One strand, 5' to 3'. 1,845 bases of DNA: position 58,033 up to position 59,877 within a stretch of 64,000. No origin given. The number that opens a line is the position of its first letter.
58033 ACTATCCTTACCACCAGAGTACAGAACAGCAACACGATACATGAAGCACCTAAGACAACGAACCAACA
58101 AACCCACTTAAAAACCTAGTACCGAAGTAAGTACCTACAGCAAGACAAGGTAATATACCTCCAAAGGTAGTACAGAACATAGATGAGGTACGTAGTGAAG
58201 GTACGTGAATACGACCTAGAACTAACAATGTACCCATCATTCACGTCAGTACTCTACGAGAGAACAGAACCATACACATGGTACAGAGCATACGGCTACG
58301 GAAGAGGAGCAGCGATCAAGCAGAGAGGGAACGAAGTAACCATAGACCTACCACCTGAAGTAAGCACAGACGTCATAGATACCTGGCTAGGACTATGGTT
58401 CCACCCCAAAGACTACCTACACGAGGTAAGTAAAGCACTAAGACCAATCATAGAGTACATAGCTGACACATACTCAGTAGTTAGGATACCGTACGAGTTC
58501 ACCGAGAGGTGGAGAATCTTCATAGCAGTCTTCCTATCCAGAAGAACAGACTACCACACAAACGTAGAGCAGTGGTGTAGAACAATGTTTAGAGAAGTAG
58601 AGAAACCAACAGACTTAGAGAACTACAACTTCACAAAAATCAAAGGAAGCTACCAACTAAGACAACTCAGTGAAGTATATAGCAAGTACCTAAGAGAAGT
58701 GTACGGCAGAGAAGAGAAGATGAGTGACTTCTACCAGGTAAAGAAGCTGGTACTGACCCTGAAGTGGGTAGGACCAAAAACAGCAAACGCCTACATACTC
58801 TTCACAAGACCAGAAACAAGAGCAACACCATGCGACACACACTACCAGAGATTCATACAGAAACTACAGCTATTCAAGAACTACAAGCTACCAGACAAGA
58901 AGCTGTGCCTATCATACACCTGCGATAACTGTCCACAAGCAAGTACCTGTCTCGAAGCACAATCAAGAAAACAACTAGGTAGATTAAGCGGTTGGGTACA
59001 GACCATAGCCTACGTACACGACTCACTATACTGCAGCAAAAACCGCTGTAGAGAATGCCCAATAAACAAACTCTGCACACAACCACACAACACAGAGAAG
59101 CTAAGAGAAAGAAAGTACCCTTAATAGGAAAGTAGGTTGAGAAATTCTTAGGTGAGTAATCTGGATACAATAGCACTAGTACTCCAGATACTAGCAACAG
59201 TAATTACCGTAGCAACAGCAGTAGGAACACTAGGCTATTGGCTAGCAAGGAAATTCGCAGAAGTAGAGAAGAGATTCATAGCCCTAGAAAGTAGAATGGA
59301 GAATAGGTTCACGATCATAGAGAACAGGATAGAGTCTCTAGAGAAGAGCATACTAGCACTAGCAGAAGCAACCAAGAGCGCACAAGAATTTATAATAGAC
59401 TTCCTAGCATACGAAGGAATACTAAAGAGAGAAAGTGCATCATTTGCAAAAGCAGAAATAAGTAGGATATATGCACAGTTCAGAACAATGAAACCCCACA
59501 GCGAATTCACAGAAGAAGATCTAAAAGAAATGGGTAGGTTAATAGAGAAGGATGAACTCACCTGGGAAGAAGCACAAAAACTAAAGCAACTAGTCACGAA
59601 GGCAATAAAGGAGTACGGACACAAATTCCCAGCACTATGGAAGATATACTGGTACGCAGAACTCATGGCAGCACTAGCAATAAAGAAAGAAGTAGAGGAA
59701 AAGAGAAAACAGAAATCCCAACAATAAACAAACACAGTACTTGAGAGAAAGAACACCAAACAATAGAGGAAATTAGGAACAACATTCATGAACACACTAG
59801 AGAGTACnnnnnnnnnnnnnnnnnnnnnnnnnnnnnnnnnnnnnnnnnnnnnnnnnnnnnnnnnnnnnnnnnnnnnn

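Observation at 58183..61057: Four-gene cassette of unassigned function abutting the csa3/csa1-cas1-cas2 module: candidate defence or CRISPR-accessory system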

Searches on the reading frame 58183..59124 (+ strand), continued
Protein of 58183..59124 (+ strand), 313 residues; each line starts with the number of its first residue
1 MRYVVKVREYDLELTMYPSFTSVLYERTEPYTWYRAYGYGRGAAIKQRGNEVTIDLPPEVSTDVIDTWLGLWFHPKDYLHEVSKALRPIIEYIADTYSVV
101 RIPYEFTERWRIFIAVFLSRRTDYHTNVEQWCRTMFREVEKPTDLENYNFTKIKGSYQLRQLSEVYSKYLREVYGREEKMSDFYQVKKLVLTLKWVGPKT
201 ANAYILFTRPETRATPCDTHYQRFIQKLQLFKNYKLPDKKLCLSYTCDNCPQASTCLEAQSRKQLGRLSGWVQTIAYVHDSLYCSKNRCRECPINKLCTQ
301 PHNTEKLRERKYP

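Call 62: search_protein_families(library=ncbifam, proteins=[L127:5882-6676:-, L002:10897-11679:-, L130:4228-5001:+, L128:5923-6693:-], max_evalue=0.00001)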
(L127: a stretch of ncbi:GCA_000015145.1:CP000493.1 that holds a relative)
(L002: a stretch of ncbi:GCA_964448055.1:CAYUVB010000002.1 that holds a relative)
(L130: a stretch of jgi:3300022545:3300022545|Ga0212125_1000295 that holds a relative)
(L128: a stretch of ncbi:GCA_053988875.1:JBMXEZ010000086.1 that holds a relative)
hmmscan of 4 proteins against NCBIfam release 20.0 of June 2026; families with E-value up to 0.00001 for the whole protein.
L127:5882-6676:- (264 aa): 21 families
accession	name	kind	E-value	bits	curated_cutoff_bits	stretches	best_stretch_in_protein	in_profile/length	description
TIGR02668.1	moaA_archaeal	equivalog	9.4e-13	47.8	325.25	1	51-192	20-150/303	GTP 3',8-cyclase MoaA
TIGR02666.1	moaA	equivalog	1.2e-12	47.5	284.05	1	51-171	20-137/336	GTP 3',8-cyclase MoaA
TIGR04251.1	SCM_rSAM_ScmF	equivalog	1.3e-11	44.5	400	1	50-192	13-148/353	SynChlorMet cassette radical SAM/SPASM protein ScmF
TIGR02495.1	NrdG2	equivalog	1.3e-10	40.9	131.15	1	49-216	24-179/193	anaerobic ribonucleoside-triphosphate reductase activating protein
TIGR02493.1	PFLA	equivalog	3e-10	39.9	231.75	1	49-171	23-141/235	pyruvate formate-lyase-activating protein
NF001199.0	PRK00164.2-1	equivalog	5e-10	39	231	1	51-192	22-152/308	GTP 3',8-cyclase MoaA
NF045646.2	rSAM_Se_TrsS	equivalog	2.1e-09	36.4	490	1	51-170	96-209/441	radical SAM (seleno)protein TrsS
NF045574.1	sacti_mat_StsB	exception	1.6e-08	33.9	625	1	50-192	105-235/466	StsB family radical SAM/SPASM domain sactipeptide maturase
TIGR04250.1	SCM_rSAM_ScmE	equivalog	1.1e-07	31.1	400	1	50-185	12-137/358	SynChlorMet cassette radical SAM/SPASM protein ScmE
TIGR04347.1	pseudo_SAM_Halo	equivalog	1.5e-07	31.1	525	1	50-169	47-159/390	TIGR04347 family pseudo-SAM/SPASM protein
TIGR03962.1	mycofact_rSAM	equivalog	1.8e-07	30.7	265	1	50-190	21-149/339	mycofactocin radical SAM maturase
NF038283.1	viperin_w_prok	equivalog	1.8e-07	30.6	180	1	51-133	12-96/281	viperin family antiviral radical SAM protein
TIGR04545.1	rSAM_ahbD_hemeb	equivalog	5.3e-07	29.4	500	1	49-183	8-132/339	heme b synthase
NF045702.1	rSAM_GDGT_ether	equivalog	8.6e-07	27.9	450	1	51-144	96-188/486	tetraether lipid synthase Tes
TIGR03963.1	rSAM_QueE_Clost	equivalog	1.1e-06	28.5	260.1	1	49-142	27-116/219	putative 7-carboxy-7-deazaguanine synthase QueE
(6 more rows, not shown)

L002:10897-11679:- (260 aa): 22 families
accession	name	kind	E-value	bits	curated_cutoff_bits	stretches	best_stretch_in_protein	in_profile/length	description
TIGR02666.1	moaA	equivalog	3.6e-12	45.9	284.05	1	47-187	20-156/336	GTP 3',8-cyclase MoaA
NF045646.2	rSAM_Se_TrsS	equivalog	3.9e-12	45.4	490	1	47-182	96-223/441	radical SAM (seleno)protein TrsS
TIGR02668.1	moaA_archaeal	equivalog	5.1e-12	45.4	325.25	1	47-202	20-163/303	GTP 3',8-cyclase MoaA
NF038283.1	viperin_w_prok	equivalog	5.3e-11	42.2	180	1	47-129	12-96/281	viperin family antiviral radical SAM protein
TIGR04251.1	SCM_rSAM_ScmF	equivalog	6.5e-11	42.2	400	1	46-188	13-148/353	SynChlorMet cassette radical SAM/SPASM protein ScmF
TIGR02493.1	PFLA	equivalog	2.4e-10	40.2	231.75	1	45-170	23-144/235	pyruvate formate-lyase-activating protein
NF001199.0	PRK00164.2-1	equivalog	3.9e-10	39.4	231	1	47-189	22-153/308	GTP 3',8-cyclase MoaA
TIGR02495.1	NrdG2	equivalog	4.1e-10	39.3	131.15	1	45-135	24-109/193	anaerobic ribonucleoside-triphosphate reductase activating protein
TIGR03963.1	rSAM_QueE_Clost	equivalog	5.9e-09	35.9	260.1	1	45-135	27-113/219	putative 7-carboxy-7-deazaguanine synthase QueE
TIGR04051.1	rSAM_NirJ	equivalog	9.1e-09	34.7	515.45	1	46-169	11-127/354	heme d1 biosynthesis radical SAM protein NirJ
TIGR04317.1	W_rSAM_matur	equivalog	1.8e-08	33.9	380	1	46-180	13-138/349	tungsten cofactor oxidoreductase radical SAM maturase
TIGR03365.1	Bsubt_queE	equivalog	1.9e-08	34.2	206.1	1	46-127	31-111/238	7-carboxy-7-deazaguanine synthase QueE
TIGR04347.1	pseudo_SAM_Halo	equivalog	3.2e-08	33.2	525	1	44-189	45-179/390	TIGR04347 family pseudo-SAM/SPASM protein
TIGR04054.1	rSAM_NirJ1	equivalog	9.4e-08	31.1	650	1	44-185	43-173/387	putative heme d1 biosynthesis radical SAM protein NirJ1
TIGR04055.1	rSAM_NirJ2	equivalog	1.7e-07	31.1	500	1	47-197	10-147/326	putative heme d1 biosynthesis radical SAM protein NirJ2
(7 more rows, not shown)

L130:4228-5001:+ (257 aa): 15 families
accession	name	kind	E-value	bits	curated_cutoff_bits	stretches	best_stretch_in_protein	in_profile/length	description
TIGR04251.1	SCM_rSAM_ScmF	equivalog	1.7e-12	47.4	400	1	47-198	13-155/353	SynChlorMet cassette radical SAM/SPASM protein ScmF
TIGR02668.1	moaA_archaeal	equivalog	1.3e-10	40.7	325.25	1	48-212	20-175/303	GTP 3',8-cyclase MoaA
TIGR02666.1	moaA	equivalog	3.3e-10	39.4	284.05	1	48-186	20-154/336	GTP 3',8-cyclase MoaA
NF033640.1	N_Twi_rSAM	subfamily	2e-09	37.1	170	1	48-208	121-293/398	twitch domain-containing radical SAM protein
NF045646.2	rSAM_Se_TrsS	equivalog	7.8e-09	34.6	490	1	48-188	96-228/441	radical SAM (seleno)protein TrsS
NF001199.0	PRK00164.2-1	equivalog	2.1e-08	33.7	231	1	48-184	22-147/308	GTP 3',8-cyclase MoaA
TIGR02495.1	NrdG2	equivalog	5.4e-08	32.4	131.15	1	45-213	23-176/193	anaerobic ribonucleoside-triphosphate reductase activating protein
TIGR03962.1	mycofact_rSAM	equivalog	8e-08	31.8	265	1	47-189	21-152/339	mycofactocin radical SAM maturase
TIGR03977.1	rSAM_pair_HxsC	equivalog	1.1e-06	27.7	267.9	1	48-208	35-188/292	His-Xaa-Ser system radical SAM maturase HxsC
NF045702.1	rSAM_GDGT_ether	equivalog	1.3e-06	27.3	450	1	48-163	96-208/486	tetraether lipid synthase Tes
TIGR02493.1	PFLA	equivalog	2.5e-06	27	231.75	1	47-173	24-146/235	pyruvate formate-lyase-activating protein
TIGR04347.1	pseudo_SAM_Halo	equivalog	2.8e-06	26.9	525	1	47-192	47-181/390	TIGR04347 family pseudo-SAM/SPASM protein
NF038283.1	viperin_w_prok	equivalog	4.4e-06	26.1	180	1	48-134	12-98/281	viperin family antiviral radical SAM protein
TIGR04317.1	W_rSAM_matur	equivalog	4.7e-06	26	380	1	47-216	13-173/349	tungsten cofactor oxidoreductase radical SAM maturase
TIGR04055.1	rSAM_NirJ2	equivalog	6.8e-06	25.8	500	1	47-189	9-140/326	putative heme d1 biosynthesis radical SAM protein NirJ2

L128:5923-6693:- (256 aa): 23 families
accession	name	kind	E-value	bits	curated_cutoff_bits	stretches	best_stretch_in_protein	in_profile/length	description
TIGR04251.1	SCM_rSAM_ScmF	equivalog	3.1e-13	49.8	400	1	42-185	13-149/353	SynChlorMet cassette radical SAM/SPASM protein ScmF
TIGR02666.1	moaA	equivalog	1.4e-12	47.3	284.05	1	43-164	20-138/336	GTP 3',8-cyclase MoaA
TIGR02668.1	moaA_archaeal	equivalog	3e-12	46.2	325.25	1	43-184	20-150/303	GTP 3',8-cyclase MoaA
NF001199.0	PRK00164.2-1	equivalog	2.1e-11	43.5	231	1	43-184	22-152/308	GTP 3',8-cyclase MoaA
NF045646.2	rSAM_Se_TrsS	equivalog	5.4e-11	41.7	490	1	43-137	96-186/441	radical SAM (seleno)protein TrsS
TIGR03365.1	Bsubt_queE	equivalog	3.7e-10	39.7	206.1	1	42-122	31-110/238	7-carboxy-7-deazaguanine synthase QueE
TIGR02493.1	PFLA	equivalog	4.8e-10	39.2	231.75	1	41-161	23-139/235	pyruvate formate-lyase-activating protein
TIGR02495.1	NrdG2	equivalog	1.3e-09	37.7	131.15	1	41-122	24-100/193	anaerobic ribonucleoside-triphosphate reductase activating protein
TIGR04317.1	W_rSAM_matur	equivalog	3.4e-09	36.3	380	1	42-177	13-139/349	tungsten cofactor oxidoreductase radical SAM maturase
TIGR03963.1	rSAM_QueE_Clost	equivalog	4.1e-09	36.4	260.1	1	41-122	27-103/219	putative 7-carboxy-7-deazaguanine synthase QueE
NF038283.1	viperin_w_prok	equivalog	1.3e-08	34.4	180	1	43-125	12-96/281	viperin family antiviral radical SAM protein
NF045702.1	rSAM_GDGT_ether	equivalog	3.3e-08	32.6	450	1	43-154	96-204/486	tetraether lipid synthase Tes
TIGR04250.1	SCM_rSAM_ScmE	equivalog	5.6e-08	32.1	400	1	43-158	13-120/358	SynChlorMet cassette radical SAM/SPASM protein ScmE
TIGR04051.1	rSAM_NirJ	equivalog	8.3e-07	28.3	515.45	1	42-137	11-101/354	heme d1 biosynthesis radical SAM protein NirJ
TIGR04055.1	rSAM_NirJ2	equivalog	8.6e-07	28.8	500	1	43-193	10-147/326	putative heme d1 biosynthesis radical SAM protein NirJ2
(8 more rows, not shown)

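Call 74: search_solved_structures(query=A4, max_evalue=0.01, show_alignments=1)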
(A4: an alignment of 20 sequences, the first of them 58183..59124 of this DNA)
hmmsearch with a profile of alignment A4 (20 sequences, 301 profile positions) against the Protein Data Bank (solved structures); distinct sequences matched with E-value up to 0.01: 32.
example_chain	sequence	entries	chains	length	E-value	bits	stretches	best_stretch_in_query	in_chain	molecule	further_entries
4ejy_A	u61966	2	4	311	1.3e-06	30.8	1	176-229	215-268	3-Methyladenine DNA glycosylase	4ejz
3f0z_A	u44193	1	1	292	3.2e-06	29.6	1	135-227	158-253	8-oxoguanine-DNA-glycosylase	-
1p59_A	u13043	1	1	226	1.4e-05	27.5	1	84-228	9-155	Endonuclease III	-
6g3x_A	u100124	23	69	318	3.2e-05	26.3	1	176-224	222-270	N-glycosylase/DNA lyase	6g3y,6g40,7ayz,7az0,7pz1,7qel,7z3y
3i0w_A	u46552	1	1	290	3.8e-05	26.1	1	135-227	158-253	8-oxoguanine-DNA-glycosylase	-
3i0x_A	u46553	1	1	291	3.8e-05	26.1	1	135-227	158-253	8-oxoguanine-DNA-glycosylase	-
3f10_A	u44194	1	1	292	3.8e-05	26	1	135-227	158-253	8-oxoguanine-DNA-glycosylase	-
8a5g_A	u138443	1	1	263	4.5e-05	25.8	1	178-229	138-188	Endonuclease III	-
9nzc_A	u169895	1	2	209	6.2e-05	25.4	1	112-234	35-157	Endonuclease III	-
1orn_A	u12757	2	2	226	9.8e-05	24.7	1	84-228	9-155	Endonuclease III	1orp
3ih7_A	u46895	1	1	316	0.00019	23.7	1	174-273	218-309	N-glycosylase/DNA lyase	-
1yqk_A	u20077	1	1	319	0.0002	23.7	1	175-224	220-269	N-glycosylase/DNA lyase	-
3ktu_A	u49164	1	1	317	0.0002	23.7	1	174-224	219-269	N-glycosylase/DNA lyase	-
2i5w_A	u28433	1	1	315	0.0002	23.7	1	174-224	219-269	N-glycosylase/DNA lyase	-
9kky_A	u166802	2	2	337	0.00024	23.4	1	175-224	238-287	N-glycosylase/DNA lyase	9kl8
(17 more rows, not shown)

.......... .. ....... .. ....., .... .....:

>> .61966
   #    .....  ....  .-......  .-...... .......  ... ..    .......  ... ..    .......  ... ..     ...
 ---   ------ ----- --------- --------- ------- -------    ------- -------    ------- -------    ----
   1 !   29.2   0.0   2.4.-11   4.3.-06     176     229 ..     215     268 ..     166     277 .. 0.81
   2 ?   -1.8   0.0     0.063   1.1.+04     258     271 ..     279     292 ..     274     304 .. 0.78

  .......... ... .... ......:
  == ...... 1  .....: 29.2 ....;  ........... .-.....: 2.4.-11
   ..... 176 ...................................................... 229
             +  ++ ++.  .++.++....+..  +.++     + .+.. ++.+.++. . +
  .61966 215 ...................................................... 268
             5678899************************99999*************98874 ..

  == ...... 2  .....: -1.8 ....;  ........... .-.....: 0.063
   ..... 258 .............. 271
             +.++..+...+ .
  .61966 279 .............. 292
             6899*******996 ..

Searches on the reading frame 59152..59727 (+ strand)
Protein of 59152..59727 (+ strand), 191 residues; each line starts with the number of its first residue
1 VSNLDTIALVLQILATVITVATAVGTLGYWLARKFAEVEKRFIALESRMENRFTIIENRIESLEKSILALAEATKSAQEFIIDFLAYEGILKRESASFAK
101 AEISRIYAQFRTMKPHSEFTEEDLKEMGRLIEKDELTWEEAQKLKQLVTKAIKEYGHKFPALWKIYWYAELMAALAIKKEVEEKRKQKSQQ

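Call 4: search_protein_families(library=pfam, proteins=[window:59152-59727:+], max_evalue=0.1)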
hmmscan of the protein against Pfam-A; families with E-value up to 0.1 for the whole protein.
window:59152-59727:+ (191 aa): 4 families
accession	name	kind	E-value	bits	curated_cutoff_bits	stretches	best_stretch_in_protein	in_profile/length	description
PF11950.13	DUF3467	-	0.0055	17.2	25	0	69-114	30-70/92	Protein of unknown function (DUF3467)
PF06825.17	HSBP1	-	0.015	15.6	28.6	1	37-72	13-48/51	Heat shock factor binding protein 1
PF15601.11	Imm70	-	0.051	13.7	26.7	0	86-127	43-85/131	Immunity protein 70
PF01874.21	CitG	-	0.065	13.3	27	1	90-176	114-196/284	ATP:dephospho-CoA triphosphoribosyl transferase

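Call 5: search_protein_families(library=ncbifam, proteins=[window:59152-59727:+], max_evalue=1)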
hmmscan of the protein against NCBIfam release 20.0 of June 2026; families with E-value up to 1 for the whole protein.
window:59152-59727:+ (191 aa): 3 families
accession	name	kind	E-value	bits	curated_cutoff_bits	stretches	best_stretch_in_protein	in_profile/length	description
NF003705.0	PRK05322.1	equivalog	0.11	11.2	385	1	40-137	215-306/388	galactokinase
TIGR00841.1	bass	subfamily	0.16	11.1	326.3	1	8-52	221-267/321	bile acid:sodium symporter family transporter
NF048001.1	GTP_morpho_1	equivalog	0.76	9.6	50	1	33-68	6-41/70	GTA head formation protein, RCAP_rcc01685 family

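Call 6: search_protein_families(library=padloc, proteins=[window:59152-59727:+], max_evalue=1)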
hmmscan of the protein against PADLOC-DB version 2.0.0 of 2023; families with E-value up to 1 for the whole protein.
window:59152-59727:+ (191 aa): 0 families

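Call 7: search_protein_families(library=phrogs, proteins=[window:59152-59727:+], max_evalue=1)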
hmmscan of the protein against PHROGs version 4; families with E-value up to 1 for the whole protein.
window:59152-59727:+ (191 aa): 13 families
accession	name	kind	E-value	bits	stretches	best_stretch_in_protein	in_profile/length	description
phrog_736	-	unknown function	0.00039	21.5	1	1-64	3-63/112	-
phrog_18138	-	unknown function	0.0023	19.3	1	10-67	6-60/95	-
phrog_14541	-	head and packaging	0.0041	17.1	1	51-150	180-282/508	virion structural protein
phrog_7686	-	lysis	0.0073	17.5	1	14-77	24-83/112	Rz-like spanin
phrog_17773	-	unknown function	0.0093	16.8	1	14-71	103-161/165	-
phrog_726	-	unknown function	0.025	15.5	1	8-82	29-108/154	-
phrog_13632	-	unknown function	0.048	15.1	1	10-122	10-109/119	-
phrog_14464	-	moron, auxiliary metabolic gene and host takeover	0.081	14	1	7-51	8-50/59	membrane protein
phrog_28458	-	unknown function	0.083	13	1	90-187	133-226/285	-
phrog_1009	-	unknown function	0.11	13.6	1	14-73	11-56/103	-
phrog_33909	-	unknown function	0.14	13.1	1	11-35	10-33/67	-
phrog_8271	-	unknown function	0.2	13.1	1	100-155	45-101/109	-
phrog_6136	-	unknown function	0.26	12.2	1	37-77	38-81/120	-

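Call 71: find_related_loci(query=window:59152-59727:+, collection=metagenome_contigs, flank=6000)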
Query window:59152-59727:+ (191 aa) in metagenome_contigs; peptide patterns used: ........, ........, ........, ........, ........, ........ (x = any residue, [..] = any of these).
101 stretches matched a pattern, but none encodes a relative of the query by tblastn (E <= 1e-3).

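Call 72: find_related_loci(query=window:59152-59727:+, collection=viral_contigs, flank=6000)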
Query window:59152-59727:+ (191 aa) in viral_contigs; peptide patterns used: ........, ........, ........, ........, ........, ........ (x = any residue, [..] = any of these).
7 stretches matched a pattern, but none encodes a relative of the query by tblastn (E <= 1e-3).

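Call 75: search_solved_structures(query=window:59152-59727:+, max_evalue=1)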
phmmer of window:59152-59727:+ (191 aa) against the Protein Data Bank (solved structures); distinct sequences matched with E-value up to 1: 3.
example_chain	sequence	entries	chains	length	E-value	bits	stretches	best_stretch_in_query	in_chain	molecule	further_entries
7unr_t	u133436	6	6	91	0.83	12.7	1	37-104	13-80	30S ribosomal protein S20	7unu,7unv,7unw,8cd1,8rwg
6spe_t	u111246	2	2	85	0.92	12.6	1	37-104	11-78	30S ribosomal protein S20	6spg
6spc_t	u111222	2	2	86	0.94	12.6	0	37-104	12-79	30S ribosomal protein S20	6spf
